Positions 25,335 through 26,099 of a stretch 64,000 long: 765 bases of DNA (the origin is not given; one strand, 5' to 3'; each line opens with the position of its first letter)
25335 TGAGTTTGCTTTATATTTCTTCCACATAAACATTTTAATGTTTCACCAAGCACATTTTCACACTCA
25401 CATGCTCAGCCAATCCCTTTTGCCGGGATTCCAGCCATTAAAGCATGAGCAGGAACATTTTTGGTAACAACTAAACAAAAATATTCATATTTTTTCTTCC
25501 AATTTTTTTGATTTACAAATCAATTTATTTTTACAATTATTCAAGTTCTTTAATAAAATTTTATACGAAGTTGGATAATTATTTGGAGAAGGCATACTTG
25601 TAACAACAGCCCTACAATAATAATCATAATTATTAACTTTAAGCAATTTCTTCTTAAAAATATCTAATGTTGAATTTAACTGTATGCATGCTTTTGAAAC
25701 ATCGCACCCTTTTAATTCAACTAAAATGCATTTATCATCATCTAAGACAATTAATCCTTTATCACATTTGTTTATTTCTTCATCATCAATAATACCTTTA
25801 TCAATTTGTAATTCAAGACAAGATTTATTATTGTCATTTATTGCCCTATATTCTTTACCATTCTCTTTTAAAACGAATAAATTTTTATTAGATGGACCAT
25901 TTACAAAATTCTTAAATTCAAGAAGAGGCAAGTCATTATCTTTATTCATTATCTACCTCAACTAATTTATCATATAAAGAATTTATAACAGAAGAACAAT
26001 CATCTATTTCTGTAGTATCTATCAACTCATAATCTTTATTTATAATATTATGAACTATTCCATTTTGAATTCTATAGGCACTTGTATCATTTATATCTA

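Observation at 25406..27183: ATPase plus small PD-(D/E)xK-like gene cassette inserted between wbpB-like and wbpE-like genes, beside the relic of the gene it displaced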

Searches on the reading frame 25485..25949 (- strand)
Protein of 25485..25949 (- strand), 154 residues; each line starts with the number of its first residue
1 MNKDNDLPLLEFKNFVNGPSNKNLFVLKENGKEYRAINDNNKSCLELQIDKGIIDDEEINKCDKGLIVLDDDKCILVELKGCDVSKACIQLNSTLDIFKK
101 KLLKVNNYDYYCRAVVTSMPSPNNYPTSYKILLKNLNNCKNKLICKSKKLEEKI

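Call 4: search_protein_families(library=pfam, proteins=[window:25485-25949:-], max_evalue=0.01)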
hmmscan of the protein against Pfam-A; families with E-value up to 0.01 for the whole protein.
window:25485-25949:- (154 aa): 0 families

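Call 5: search_protein_families(library=padloc, proteins=[window:25485-25949:-], max_evalue=0.1)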
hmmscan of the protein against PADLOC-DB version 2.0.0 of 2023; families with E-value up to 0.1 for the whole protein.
window:25485-25949:- (154 aa): 2 families
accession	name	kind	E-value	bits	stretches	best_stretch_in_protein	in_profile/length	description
PDLC04563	PDC-M29B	-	6.6e-06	24.3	1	29-110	35-123/164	-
PDLC04564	PDC-M29B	-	0.0038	15.2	1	38-101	45-112/162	-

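Call 7: search_protein_families(library=ncbifam, proteins=[window:25485-25949:-], max_evalue=0.01)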
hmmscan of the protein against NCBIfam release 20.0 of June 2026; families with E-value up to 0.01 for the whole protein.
window:25485-25949:- (154 aa): 0 families

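Call 8: search_protein_families(library=phrogs, proteins=[window:25485-25949:-], max_evalue=0.01)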
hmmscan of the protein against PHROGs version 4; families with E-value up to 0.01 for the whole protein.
window:25485-25949:- (154 aa): 0 families

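Call 9: find_homologous_proteins(query=window:25485-25949:-, max_evalue=0.001)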
Query window:25485-25949:- (154 aa): 20 proteins with E <= 0.001 among 64 candidates.
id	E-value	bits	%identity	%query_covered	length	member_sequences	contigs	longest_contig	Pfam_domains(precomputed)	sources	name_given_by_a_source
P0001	3.7e-92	324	99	100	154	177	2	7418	-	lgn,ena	-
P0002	7.0e-89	314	96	100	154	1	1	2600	-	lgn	-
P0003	3.7e-71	256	79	100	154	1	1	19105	-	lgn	-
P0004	6.2e-64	233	96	74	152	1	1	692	-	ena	-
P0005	3.7e-58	214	72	92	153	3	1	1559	-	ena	-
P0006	1.5e-57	212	70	100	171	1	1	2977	-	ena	-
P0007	3.0e-57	211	86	75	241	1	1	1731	PF14550.12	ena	-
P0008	3.5e-55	204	64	100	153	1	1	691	-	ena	-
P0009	9.4e-50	187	62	100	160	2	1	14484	-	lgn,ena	-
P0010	3.7e-49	185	98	58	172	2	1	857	PF13577.13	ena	-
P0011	3.8e-47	178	59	95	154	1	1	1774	-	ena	-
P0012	4.5e-47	178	60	95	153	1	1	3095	-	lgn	-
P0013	4.2e-43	165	55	99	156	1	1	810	-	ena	-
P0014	2.2e-29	120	50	93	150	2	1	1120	-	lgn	-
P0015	6.3e-28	116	76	49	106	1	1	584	-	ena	-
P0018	2.8e-24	104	47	79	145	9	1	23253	-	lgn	-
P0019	1.3e-21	95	42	100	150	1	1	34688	-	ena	-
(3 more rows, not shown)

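Call 12: find_encoding_contigs(protein=P0003, flank=8000, max_places=3)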
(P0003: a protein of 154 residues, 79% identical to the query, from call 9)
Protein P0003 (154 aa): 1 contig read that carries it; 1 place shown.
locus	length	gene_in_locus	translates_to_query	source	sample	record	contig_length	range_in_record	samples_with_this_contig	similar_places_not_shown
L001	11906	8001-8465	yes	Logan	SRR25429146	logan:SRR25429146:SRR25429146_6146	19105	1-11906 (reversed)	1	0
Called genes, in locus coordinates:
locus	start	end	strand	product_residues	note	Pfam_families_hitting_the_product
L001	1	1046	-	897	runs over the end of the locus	PF02096:60KD_IMP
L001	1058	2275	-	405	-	PF04464:Glyphos_transf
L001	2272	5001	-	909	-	PF02096:60KD_IMP, PF00884:Sulfatase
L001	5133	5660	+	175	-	PF13412:HTH_24 (weak)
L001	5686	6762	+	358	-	PF01408:GFO_IDH_MocA, PF22725:GFO_IDH_MocA_C3, PF02894:GFO_IDH_MocA_C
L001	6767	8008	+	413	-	PF13175:AAA_15, PF13304:AAA_21 (faint)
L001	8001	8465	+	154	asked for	-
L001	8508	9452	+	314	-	PF02655:ATP-grasp_3, PF15632:ATPgrasp_Ter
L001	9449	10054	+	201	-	-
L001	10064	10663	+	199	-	PF00132:Hexapep, PF14602:Hexapep_2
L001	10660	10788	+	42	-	-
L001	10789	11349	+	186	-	PF25084:LbH_EIF2B, PF00132:Hexapep, PF14602:Hexapep_2 (faint), PF25087:GMPPB_C (weak)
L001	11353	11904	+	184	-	?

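Call 13: find_encoding_contigs(protein=P0019, flank=8000, max_places=3)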
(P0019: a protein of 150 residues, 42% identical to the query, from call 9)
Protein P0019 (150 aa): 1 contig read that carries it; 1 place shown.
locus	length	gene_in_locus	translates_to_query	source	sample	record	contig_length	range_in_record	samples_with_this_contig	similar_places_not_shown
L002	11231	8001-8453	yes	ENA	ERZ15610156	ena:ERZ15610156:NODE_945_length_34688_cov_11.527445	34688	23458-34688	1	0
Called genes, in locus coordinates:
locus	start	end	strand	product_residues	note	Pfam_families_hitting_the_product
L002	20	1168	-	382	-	PF13506:Glyco_transf_21, PF00535:Glycos_transf_2, PF10111:Glyco_tranf_2_2 (weak), PF13641:Glyco_tranf_2_3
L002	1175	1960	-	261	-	PF13424:TPR_12 (faint), PF21033:RMD1-3 (faint), PF13428:TPR_14 (faint), PF00515:TPR_1 (faint), PF13181:TPR_8 (faint), PF13432:TPR_16 (weak), PF07719:TPR_2 (weak)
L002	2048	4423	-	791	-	PF01966:HD, PF13487:HD_5 (weak), PF00583:Acetyltransf_1 (weak), PF13673:Acetyltransf_10 (weak)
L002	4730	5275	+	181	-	PF13412:HTH_24 (weak)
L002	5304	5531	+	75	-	-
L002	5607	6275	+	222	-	PF13151:DUF3990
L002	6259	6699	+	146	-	-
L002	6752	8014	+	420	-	PF13175:AAA_15, PF13304:AAA_21 (faint)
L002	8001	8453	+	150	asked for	-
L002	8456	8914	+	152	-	PF13151:DUF3990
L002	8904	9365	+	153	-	-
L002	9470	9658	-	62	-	-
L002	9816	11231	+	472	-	?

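Call 16: search_solved_structures(query=A1, max_evalue=10, show_alignments=2)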
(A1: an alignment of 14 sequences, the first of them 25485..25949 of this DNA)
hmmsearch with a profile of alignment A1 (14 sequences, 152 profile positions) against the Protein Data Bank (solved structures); distinct sequences matched with E-value up to 10: 4.
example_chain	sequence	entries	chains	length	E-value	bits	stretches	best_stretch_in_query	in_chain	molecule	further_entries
4wyh_A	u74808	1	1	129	0.21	14.5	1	71-138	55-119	Uncharacterized protein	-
5of3_C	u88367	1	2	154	0.31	14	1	71-138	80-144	Uncharacterized protein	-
8ewg_A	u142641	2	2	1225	0.65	13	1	12-77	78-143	CRISPR-associated endonuclease Cas9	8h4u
5cwc_A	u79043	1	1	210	1.4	11.8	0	79-102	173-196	Designed helical repeat protein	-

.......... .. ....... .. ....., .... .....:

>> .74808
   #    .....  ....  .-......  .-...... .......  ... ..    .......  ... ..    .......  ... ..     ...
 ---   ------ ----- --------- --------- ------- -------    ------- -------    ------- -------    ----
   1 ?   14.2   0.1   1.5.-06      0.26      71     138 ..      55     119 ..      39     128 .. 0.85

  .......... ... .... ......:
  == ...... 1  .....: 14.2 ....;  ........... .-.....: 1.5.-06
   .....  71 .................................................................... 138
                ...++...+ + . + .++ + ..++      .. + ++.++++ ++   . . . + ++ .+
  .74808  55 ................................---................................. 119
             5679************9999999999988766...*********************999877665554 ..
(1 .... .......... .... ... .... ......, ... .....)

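Call 21: predict_structure(alignment_id=A1)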
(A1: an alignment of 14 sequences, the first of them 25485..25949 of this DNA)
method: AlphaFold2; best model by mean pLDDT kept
length: 154 residues; sequences in the alignment: 14
mean_pLDDT: 93.1   pTM: 0.89
mean pLDDT of the five models: 93.1, 91.9, 91.8, 91.0, 85.0
residues with pLDDT >= 90: 127; 70-90: 22; 50-70: 2; < 50: 3
segments of 3 or more residues with pLDDT < 50: 1-3
pLDDT, mean of each block of 10 residues (from residue 1): 67 94 96 96 97 91 97 96 96 96 90 96 95 97 92 96
secondary structure, 60 per line:
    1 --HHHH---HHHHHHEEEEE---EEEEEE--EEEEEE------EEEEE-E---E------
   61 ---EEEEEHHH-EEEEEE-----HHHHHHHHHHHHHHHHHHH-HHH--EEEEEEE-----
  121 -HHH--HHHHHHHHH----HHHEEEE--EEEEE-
elements in order: H3-6 H10-15 E16-20 E24-29 E32-37 E44-48 E64-68 E73-78 H84-102 E109-115 H127-135 E143-146 E149-153

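Call 24: fold_search(model_id=the predicted structure, library=pdb)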
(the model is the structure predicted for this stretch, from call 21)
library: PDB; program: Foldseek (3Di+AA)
matches with E <= 10: 304; with E <= 0.001: 0
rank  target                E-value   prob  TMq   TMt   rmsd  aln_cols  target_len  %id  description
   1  9hjo_A                2.8e-01  0.23  0.26  0.21   6.7        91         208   18  FANCM-FAAP24-dsDNA complex (released 2025-06-11)
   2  8q42_B                4.9e-01  0.38  0.33  0.14   4.4        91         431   11  Crystal structure of cA4-bound Can2 (E341A) in complex with oligo-A DNA (released 2023-11-22)
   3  1d02_B                4.9e-01  0.16  0.28  0.23   8.2       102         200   10  CRYSTAL STRUCTURE OF MUNI RESTRICTION ENDONUCLEASE IN COMPLEX WITH COGNATE DNA (released 2000-03-08)
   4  7zgw_A                5.2e-01  0.13  0.31  0.22   9.2       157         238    8  Serratia NucC apo form (released 2022-10-26)
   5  6bm9_B                5.9e-01  0.08  0.20  0.15   8.4        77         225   19  Directed evolutionary changes in MBL super family - VIM-2 Round 10 (released 2018-11-21)
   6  2e7y_B                5.9e-01  0.06  0.20  0.14   9.7       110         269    9  High resolution structure of T. maritima tRNase Z (released 2007-09-11)
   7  2bhn_C                6.3e-01  0.08  0.19  0.16   8.6       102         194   14  XPF from Aeropyrum pernix (released 2005-02-23)
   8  2e7y_A                6.7e-01  0.08  0.23  0.15   8.9       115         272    9  High resolution structure of T. maritima tRNase Z (released 2007-09-11)
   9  2qu8                  7.2e-01  0.10  0.22  0.19   6.5        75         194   21  Crystal structure of putative nucleolar GTP-binding protein 1 PFF0625w from Plasmodium falciparum (released 2007-08-28)
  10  1d02_A                8.1e-01  0.16  0.29  0.25   5.5       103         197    8  CRYSTAL STRUCTURE OF MUNI RESTRICTION ENDONUCLEASE IN COMPLEX WITH COGNATE DNA (released 2000-03-08)
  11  8yja_A                8.6e-01  0.09  0.20  0.19  11.0        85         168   13  Structure of Vibrio vulnificus MARTX cysteine protease domain lacking beta-flap (released 2024-07-10)
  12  4p0r_A                8.6e-01  0.08  0.23  0.16   8.0       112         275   13  human Mus81-Eme1-3'flap DNA complex (released 2014-05-28)
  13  8dgc_E                8.6e-01  0.02  0.17  0.08  13.6       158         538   11  Avs3 bound to phage PhiV-1 terminase (released 2022-08-03)
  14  7zgw_D                9.2e-01  0.16  0.29  0.22   5.9       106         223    9  Serratia NucC apo form (released 2022-10-26)
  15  9bgk_F                9.2e-01  0.12  0.28  0.05   5.1        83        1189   13  Structure of V.cholera DdmDE (2D:1E) in complex with DNA (released 2024-10-23)
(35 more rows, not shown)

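Call 25: fold_search(model_id=the predicted structure, library=viral)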
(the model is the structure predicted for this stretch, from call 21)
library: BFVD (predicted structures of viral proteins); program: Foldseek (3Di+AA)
matches with E <= 10: 416; with E <= 0.001: 0
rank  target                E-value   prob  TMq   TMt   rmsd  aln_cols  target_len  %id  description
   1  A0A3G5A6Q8            3.7e-02  0.90  0.36  0.19   4.3        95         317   22  Uncharacterized protein [Hyperionvirus sp.]
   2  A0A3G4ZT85            9.6e-02  0.63  0.32  0.23   5.3        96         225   19  Uncharacterized protein [Edafosvirus sp.]
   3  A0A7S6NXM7            9.6e-02  0.38  0.37  0.31  13.5       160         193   13  Uncharacterized protein [Bathycoccus sp. RCC716 virus 1]
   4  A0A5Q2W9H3            1.0e-01  0.66  0.35  0.27   6.6       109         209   11  (no name in the UniProt tables at hand)
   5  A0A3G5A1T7            1.5e-01  0.33  0.27  0.24   6.4        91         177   16  Uncharacterized protein [Gaeavirus sp.]
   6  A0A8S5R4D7            1.6e-01  0.35  0.34  0.26   7.0       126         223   13  Uncharacterized protein [Podoviridae sp. ct8nN1]
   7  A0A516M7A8            1.6e-01  0.23  0.26  0.24   6.2        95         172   15  (no name in the UniProt tables at hand)
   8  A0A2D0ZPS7            1.8e-01  0.54  0.35  0.34  11.4       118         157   15  (no name in the UniProt tables at hand)
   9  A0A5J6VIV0            1.8e-01  0.44  0.31  0.13   6.1        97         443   12  Uncharacterized protein [Megaviridae environmental sample]
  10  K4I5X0                1.9e-01  0.38  0.32  0.25   4.8        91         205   12  Uncharacterized protein [Salmonella phage STML-198]
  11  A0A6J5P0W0            1.9e-01  0.33  0.34  0.23   8.9       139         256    9  HTH_XRE domain containing protein [uncultured Caudovirales phage]
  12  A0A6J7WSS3            2.0e-01  0.41  0.31  0.33   5.7        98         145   15  Uncharacterized protein [uncultured Caudovirales phage]
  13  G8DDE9                2.0e-01  0.35  0.36  0.32   6.8       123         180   15  (no name in the UniProt tables at hand)
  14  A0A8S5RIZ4            2.3e-01  0.25  0.26  0.13   9.4       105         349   18  Uncharacterized protein [virus sp. ctML55]
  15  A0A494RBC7            2.8e-01  0.12  0.22  0.23  10.5       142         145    7  (no name in the UniProt tables at hand)
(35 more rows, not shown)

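Call 31: find_encoding_contigs(protein=P0009, flank=7000, max_places=2)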
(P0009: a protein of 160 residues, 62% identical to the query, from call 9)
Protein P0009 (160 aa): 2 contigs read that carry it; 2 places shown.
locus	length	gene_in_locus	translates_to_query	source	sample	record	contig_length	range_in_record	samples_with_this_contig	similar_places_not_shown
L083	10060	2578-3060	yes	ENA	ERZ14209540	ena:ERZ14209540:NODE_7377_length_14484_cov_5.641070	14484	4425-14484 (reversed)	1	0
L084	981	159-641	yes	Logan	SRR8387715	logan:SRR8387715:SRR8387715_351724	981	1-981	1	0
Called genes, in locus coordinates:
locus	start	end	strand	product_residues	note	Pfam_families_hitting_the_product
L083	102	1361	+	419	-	PF04464:Glyphos_transf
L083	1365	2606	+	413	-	PF13175:AAA_15 (faint), PF13304:AAA_21 (faint)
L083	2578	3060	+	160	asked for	-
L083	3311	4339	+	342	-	PF01501:Glyco_transf_8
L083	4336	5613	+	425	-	PF01973:MptE-like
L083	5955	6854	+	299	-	PF03102:NeuB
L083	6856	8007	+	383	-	PF02348:CTP_transf_3, PF13419:HAD_2 (faint), PF00702:Hydrolase (weak), PF08282:Hydrolase_3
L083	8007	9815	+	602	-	-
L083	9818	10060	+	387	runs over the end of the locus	PF01501:Glyco_transf_8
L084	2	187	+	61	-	?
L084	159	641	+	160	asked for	-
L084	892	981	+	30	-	?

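Call 32: find_encoding_contigs(protein=P0018, flank=7000, max_places=2)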
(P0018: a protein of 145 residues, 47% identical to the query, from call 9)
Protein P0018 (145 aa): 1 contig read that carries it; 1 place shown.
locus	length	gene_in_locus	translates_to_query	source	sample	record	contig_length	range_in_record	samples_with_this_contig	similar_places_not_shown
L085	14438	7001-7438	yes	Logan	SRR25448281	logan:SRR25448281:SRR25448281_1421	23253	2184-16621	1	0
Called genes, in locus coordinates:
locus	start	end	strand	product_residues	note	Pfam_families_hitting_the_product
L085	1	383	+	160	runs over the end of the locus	-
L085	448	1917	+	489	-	PF01554:MatE (faint)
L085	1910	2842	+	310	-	PF00106:adh_short, PF08659:KR, PF13561:adh_short_C2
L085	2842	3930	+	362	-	PF01370:Epimerase (weak), PF04321:RmlD_sub_bind (faint)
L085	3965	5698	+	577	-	PF02776:TPP_enzyme_N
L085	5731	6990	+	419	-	PF13175:AAA_15 (weak), PF13304:AAA_21 (faint), PF13175:AAA_15 (weak)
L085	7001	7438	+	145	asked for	-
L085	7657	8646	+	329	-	PF01757:Acyl_transf_3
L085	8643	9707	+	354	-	PF04230:PS_pyruv_trans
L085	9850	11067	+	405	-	-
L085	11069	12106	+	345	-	PF13692:Glyco_trans_1_4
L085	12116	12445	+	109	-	PF00132:Hexapep, PF14602:Hexapep_2 (weak)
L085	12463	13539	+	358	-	PF00534:Glycos_transf_1 (weak), PF13692:Glyco_trans_1_4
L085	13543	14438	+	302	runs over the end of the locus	PF00535:Glycos_transf_2, PF13641:Glyco_tranf_2_3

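Call 34: search_protein_representatives(alignment_id=A1)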
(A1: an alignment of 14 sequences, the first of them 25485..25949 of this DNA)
Query: 14 sequences, 152 profile positions. Proteins with E-value up to 0.001 (for the whole library): 1452; up to 1e-10: 305; up to 1e-30: 13. The best 150 are listed.
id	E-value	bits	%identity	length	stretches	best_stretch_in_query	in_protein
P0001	2.6e-66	238.3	-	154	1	1-152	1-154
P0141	2.0e-51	190.0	-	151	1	4-152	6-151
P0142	1.6e-45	170.8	-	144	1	11-151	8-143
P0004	6.2e-44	165.7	-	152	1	1-115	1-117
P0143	9.0e-41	155.4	-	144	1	11-148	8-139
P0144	6.0e-40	152.8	-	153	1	16-152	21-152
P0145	3.9e-39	150.1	-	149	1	11-152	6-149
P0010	4.5e-37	143.4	-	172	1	65-152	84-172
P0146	8.2e-36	139.3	-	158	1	18-152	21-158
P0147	3.5e-35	137.3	-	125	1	53-152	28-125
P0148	2.7e-34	134.4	-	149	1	11-152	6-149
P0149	4.8e-31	123.8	-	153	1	12-150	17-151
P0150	7.9e-31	123.1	-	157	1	11-152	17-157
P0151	3.3e-29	117.9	-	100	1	1-95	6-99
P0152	2.8e-26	108.4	-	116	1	44-152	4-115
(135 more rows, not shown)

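Call 41: search_protein_families(library=pfam, alignment_id=A4, max_evalue=1)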
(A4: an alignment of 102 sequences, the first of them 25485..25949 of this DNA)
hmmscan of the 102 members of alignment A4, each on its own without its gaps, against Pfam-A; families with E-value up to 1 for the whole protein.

A. member 1, window:25485-25949:- (154 aa): 1 family
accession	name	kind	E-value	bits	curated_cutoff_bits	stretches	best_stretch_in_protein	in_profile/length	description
PF00778.23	DIX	-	0.08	13.3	22.2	1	93-115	26-48/77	DIX domain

B. families by the number of members that match (of 102 scanned): 80 families (the first 25 are shown)
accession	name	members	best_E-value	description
PF13588.12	HSDR_N_2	12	0.0013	Type I restriction enzyme R protein N terminus (HSDR_N)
PF04313.20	HSDR_N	9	0.0021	Type I restriction enzyme R protein N terminus (HSDR_N)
PF25497.1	COR-B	3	5.6e-06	C-terminal of Roc, COR-B domain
PF01939.22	NucS_C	3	0.0052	Endonuclease NucS C-terminal domain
PF18689.6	PriX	3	0.0076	Primase X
PF10881.14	DUF2726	2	0.025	Protein of unknown function (DUF2726)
PF00431.26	CUB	2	0.038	CUB domain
PF14082.12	SduA_C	2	0.055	Shedu protein SduA, C-terminal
PF04011.17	LemA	1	0.002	LemA family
PF18373.7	Spectrin_2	1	0.0035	Spectrin like domain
PF04556.18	DpnII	1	0.0044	DpnII restriction endonuclease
PF20740.2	TP0453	1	0.0047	Outer membrane-associated lipoprotein TP0453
PF10618.14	Tail_tube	1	0.0083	Phage tail tube protein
PF03496.20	ADPrib_exo_Tox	1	0.011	ADP-ribosyltransferase exoenzyme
PF22173.2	APH-like_N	1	0.011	Acylamino-acid-releasing enzyme-like, N-terminal domain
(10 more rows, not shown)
